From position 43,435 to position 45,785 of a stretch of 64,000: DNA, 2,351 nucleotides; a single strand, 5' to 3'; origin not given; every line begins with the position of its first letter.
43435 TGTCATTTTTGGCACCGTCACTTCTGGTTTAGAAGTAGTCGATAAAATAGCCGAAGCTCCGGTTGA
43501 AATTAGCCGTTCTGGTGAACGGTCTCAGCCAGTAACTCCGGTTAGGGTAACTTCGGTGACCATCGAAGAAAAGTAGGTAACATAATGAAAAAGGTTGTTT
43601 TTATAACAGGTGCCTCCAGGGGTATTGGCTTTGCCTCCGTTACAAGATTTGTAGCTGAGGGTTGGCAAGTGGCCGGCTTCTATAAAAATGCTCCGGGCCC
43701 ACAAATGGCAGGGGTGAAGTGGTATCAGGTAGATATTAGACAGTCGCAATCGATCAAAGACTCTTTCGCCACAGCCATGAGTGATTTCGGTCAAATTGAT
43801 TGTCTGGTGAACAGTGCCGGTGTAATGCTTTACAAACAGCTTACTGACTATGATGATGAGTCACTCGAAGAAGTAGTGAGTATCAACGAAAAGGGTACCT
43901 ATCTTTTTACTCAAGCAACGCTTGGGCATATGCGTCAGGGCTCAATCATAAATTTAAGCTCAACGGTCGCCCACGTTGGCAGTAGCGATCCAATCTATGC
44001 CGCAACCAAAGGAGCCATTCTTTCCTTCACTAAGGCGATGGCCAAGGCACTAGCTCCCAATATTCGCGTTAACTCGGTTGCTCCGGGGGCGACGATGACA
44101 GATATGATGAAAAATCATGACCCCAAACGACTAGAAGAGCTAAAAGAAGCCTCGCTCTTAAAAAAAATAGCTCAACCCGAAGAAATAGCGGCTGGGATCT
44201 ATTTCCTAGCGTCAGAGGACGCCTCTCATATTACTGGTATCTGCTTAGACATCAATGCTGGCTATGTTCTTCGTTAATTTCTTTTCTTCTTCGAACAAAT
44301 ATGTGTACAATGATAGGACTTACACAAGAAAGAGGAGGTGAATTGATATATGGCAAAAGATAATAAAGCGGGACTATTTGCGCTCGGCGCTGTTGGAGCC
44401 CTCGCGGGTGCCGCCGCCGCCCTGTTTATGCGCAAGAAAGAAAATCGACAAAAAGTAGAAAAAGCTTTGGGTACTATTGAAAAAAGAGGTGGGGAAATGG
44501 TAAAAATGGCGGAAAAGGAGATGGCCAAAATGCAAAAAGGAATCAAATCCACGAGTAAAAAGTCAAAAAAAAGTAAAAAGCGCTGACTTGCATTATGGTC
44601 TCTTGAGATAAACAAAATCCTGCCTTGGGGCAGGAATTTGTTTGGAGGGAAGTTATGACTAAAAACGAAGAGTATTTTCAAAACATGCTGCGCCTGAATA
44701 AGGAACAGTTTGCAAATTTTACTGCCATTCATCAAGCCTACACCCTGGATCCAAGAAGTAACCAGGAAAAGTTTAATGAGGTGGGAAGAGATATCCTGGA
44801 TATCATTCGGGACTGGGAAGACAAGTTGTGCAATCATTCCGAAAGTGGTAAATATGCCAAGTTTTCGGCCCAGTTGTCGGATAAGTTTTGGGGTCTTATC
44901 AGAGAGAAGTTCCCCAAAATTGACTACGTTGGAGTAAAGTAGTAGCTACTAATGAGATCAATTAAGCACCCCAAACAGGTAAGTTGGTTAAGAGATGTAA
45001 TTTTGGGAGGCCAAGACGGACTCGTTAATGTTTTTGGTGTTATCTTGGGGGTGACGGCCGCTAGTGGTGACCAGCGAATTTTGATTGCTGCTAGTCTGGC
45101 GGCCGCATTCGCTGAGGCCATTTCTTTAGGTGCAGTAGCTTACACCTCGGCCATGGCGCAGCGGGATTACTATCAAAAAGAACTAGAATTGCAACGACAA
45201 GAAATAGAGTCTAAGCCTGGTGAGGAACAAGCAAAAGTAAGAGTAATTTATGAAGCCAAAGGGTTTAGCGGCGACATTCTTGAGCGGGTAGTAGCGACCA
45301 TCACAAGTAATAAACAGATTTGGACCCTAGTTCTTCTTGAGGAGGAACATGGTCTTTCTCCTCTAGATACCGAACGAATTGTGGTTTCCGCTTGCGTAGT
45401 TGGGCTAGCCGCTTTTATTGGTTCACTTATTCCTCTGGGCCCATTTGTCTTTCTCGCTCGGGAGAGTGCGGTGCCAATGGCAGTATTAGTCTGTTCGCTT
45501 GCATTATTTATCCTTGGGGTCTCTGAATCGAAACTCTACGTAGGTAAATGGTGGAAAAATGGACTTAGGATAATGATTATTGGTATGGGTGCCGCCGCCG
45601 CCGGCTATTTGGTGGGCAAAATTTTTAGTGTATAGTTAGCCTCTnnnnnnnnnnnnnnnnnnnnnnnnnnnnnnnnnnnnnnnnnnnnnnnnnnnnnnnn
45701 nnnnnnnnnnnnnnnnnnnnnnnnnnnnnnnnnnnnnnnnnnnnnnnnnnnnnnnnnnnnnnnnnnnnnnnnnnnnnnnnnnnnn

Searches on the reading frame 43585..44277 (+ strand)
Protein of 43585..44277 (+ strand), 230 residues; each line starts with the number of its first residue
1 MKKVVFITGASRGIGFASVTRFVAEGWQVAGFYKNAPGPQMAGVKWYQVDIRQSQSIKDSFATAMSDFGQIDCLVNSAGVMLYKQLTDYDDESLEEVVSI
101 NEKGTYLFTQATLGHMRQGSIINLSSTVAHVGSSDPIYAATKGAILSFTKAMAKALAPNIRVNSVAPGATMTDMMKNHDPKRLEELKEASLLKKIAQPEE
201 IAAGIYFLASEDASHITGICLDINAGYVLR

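Call 3: search_protein_families(library=pfam, proteins=[window:43585-44277:+], max_evalue=0.1)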
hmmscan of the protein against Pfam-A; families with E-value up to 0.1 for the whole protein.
window:43585-44277:+ (230 aa): 4 families
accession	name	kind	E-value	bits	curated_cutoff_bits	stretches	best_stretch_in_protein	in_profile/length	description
PF13561.12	adh_short_C2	-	4.7e-49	167.5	27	1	9-227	1-235/236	Enoyl-(Acyl carrier protein) reductase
PF00106.31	adh_short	-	2.1e-41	142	26.6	1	3-181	1-193/195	short chain dehydrogenase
PF08659.16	KR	-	1.3e-06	28.9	22.6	1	42-152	53-163/180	KR domain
PF01370.27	Epimerase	-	0.00096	19.1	20.9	1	5-90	1-84/240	NAD dependent epimerase/dehydratase family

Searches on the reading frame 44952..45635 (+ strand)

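Call 3: search_protein_families(library=pfam, proteins=[window:44952-45635:+], max_evalue=0.1)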
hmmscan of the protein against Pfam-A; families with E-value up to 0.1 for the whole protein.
window:44952-45635:+ (227 aa): 2 families
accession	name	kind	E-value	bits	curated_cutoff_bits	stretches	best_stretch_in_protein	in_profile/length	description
PF01988.24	VIT1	-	1e-53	182.8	28.1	1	13-223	1-214/214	VIT family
PF20237.3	DUF6594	-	0.036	14.4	30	1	144-191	169-216/238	Family of unknown function (DUF6594)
